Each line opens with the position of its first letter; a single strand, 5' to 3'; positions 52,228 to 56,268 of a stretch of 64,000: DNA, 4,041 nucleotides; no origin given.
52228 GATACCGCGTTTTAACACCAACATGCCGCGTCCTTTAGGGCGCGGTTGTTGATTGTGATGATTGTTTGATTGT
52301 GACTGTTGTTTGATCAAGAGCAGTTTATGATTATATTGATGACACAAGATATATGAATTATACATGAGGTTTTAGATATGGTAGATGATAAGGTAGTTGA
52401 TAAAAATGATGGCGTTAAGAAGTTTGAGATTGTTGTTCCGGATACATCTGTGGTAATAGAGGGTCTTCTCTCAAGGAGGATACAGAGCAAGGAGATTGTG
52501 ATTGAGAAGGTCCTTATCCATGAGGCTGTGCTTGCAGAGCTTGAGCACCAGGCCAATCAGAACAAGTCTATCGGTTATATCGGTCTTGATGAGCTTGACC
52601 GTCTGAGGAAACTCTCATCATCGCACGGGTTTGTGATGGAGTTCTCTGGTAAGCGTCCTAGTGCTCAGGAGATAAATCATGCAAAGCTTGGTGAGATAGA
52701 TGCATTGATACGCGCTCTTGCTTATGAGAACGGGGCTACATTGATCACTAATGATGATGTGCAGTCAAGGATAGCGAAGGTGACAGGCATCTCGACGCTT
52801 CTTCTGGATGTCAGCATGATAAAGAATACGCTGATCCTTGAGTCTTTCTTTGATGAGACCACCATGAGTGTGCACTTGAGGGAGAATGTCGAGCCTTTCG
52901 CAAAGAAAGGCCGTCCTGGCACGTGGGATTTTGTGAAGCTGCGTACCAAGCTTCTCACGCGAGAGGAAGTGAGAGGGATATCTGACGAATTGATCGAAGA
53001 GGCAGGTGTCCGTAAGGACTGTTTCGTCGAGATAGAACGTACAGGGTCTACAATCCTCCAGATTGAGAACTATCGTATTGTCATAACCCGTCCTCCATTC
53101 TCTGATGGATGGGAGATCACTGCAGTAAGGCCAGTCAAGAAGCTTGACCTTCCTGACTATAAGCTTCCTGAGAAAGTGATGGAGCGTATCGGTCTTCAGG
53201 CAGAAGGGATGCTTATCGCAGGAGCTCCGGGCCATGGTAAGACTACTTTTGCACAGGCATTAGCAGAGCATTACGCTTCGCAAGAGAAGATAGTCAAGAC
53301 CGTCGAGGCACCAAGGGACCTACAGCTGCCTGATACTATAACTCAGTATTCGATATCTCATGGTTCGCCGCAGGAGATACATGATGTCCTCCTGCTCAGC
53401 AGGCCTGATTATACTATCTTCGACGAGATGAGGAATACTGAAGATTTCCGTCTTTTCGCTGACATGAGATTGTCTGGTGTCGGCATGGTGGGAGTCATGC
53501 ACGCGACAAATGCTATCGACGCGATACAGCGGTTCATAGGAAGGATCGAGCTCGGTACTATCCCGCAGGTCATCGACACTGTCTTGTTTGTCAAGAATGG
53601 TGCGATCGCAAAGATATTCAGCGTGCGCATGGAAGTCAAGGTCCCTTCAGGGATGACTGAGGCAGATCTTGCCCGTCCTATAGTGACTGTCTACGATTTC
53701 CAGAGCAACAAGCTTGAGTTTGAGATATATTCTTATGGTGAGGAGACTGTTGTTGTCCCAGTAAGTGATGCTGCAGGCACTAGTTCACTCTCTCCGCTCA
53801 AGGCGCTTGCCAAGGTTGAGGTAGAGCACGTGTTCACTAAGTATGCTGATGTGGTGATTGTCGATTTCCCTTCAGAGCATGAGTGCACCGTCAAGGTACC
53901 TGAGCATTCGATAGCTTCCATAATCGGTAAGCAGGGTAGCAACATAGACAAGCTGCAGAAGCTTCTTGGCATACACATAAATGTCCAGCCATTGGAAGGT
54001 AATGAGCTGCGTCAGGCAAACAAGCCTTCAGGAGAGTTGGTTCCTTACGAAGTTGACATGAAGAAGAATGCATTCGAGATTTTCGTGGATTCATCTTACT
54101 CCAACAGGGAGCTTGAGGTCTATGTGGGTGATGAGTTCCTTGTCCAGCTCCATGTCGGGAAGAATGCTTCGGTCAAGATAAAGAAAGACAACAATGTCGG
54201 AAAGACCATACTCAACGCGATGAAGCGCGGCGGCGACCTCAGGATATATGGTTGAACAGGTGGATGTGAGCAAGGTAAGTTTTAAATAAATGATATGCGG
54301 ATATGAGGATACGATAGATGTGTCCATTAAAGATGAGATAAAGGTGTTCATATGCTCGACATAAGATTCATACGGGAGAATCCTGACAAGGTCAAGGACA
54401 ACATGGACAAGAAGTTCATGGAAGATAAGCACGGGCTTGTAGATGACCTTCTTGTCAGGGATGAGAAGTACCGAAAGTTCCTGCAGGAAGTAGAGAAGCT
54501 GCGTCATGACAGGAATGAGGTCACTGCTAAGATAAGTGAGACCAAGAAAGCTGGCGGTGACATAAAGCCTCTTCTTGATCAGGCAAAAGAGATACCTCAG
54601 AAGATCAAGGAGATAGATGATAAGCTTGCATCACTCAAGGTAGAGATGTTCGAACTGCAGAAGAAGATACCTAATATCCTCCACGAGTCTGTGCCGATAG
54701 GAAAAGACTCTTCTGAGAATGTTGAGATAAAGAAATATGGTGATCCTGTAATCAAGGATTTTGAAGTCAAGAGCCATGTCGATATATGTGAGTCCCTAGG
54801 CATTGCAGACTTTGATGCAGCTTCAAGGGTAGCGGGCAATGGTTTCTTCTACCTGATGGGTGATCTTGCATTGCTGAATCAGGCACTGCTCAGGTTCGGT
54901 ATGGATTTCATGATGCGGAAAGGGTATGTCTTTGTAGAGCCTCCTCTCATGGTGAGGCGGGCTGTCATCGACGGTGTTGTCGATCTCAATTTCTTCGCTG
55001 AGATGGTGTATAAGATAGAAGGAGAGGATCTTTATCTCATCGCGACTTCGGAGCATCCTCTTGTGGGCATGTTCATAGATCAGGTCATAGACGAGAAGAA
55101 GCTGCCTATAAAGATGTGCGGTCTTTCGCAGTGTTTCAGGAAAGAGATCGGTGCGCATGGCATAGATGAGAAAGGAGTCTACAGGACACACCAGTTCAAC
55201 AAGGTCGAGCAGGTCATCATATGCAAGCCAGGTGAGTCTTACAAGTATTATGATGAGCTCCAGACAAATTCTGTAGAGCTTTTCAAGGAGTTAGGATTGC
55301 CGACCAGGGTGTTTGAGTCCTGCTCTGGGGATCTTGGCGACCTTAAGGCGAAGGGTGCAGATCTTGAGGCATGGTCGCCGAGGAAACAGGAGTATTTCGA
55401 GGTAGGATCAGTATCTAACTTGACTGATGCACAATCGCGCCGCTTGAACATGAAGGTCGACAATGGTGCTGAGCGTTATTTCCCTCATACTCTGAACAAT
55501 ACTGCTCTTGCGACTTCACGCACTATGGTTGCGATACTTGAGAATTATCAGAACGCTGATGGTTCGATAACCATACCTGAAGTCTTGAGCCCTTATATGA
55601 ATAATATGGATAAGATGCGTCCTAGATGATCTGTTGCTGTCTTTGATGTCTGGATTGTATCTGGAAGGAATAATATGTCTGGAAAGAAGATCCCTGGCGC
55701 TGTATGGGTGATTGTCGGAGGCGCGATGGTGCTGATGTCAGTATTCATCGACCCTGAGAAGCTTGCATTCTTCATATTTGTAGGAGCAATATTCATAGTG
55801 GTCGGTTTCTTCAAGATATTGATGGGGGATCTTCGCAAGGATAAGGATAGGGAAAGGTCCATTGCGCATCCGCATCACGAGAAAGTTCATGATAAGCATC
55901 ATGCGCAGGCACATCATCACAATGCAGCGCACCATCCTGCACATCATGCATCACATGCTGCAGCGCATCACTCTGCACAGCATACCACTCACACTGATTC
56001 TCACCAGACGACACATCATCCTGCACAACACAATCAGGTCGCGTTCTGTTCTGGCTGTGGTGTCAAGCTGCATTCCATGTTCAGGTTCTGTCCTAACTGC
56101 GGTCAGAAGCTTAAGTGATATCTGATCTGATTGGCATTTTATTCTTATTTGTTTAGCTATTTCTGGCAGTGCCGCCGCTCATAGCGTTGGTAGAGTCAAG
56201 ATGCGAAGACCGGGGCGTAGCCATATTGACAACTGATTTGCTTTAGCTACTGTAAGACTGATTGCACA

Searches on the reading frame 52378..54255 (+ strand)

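Call 46: search_protein_families(library=pfam, proteins=[window:52378-54255:+], max_evalue=0.001)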
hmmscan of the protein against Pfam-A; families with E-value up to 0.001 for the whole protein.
window:52378-54255:+ (625 aa): 6 families
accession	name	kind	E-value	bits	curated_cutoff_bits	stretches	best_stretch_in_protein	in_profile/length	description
PF01850.27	PIN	-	9.6e-15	55.7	23.6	1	19-134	1-119/120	PIN domain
PF00437.27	T2SSE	-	4.3e-08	32.6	24.9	1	274-386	140-255/370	Type II/IV secretion system protein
PF00013.35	KH_1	-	4.6e-07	29.9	21.5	1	503-541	2-39/66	KH domain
PF13173.12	AAA_14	-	0.0001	22.8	27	0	278-360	5-80/129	AAA domain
PF20720.3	nSTAND3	-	0.00011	22.4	27.2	1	278-315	20-57/155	Novel STAND NTPase 3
PF07650.23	KH_2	-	0.00011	22.4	22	1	486-533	12-57/78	KH domain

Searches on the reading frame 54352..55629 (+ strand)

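Call 61: search_protein_families(library=pfam, proteins=[window:54352-55629:+], max_evalue=0.001)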
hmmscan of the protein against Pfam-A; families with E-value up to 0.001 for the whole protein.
window:54352-55629:+ (425 aa): 2 families
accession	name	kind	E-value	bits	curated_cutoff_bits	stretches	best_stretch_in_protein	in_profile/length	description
PF00587.30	tRNA-synt_2b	-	6.6e-36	124.5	29.3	1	223-399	7-179/179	tRNA synthetase class II core domain (G, H, P, S and T)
PF02403.27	Seryl_tRNA_N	-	1.5e-24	86.7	28.2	1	1-109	1-107/108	Seryl-tRNA synthetase N-terminal domain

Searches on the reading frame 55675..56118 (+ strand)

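Call 61: search_protein_families(library=pfam, proteins=[window:55675-56118:+], max_evalue=0.001)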
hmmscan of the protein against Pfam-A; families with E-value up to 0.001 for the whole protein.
window:55675-56118:+ (147 aa): 3 families
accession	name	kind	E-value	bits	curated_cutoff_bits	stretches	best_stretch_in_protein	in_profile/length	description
PF17032.10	Zn_ribbon_15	-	0.00017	22.7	28.9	1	117-143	47-73/73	zinc-ribbon family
PF12773.13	DZR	-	0.00029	21.4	27.3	1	125-143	27-45/45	Double zinc ribbon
PF24463.1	DUF7577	-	0.00058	19.9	28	1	123-146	3-26/27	Domain of unknown function (DUF7577)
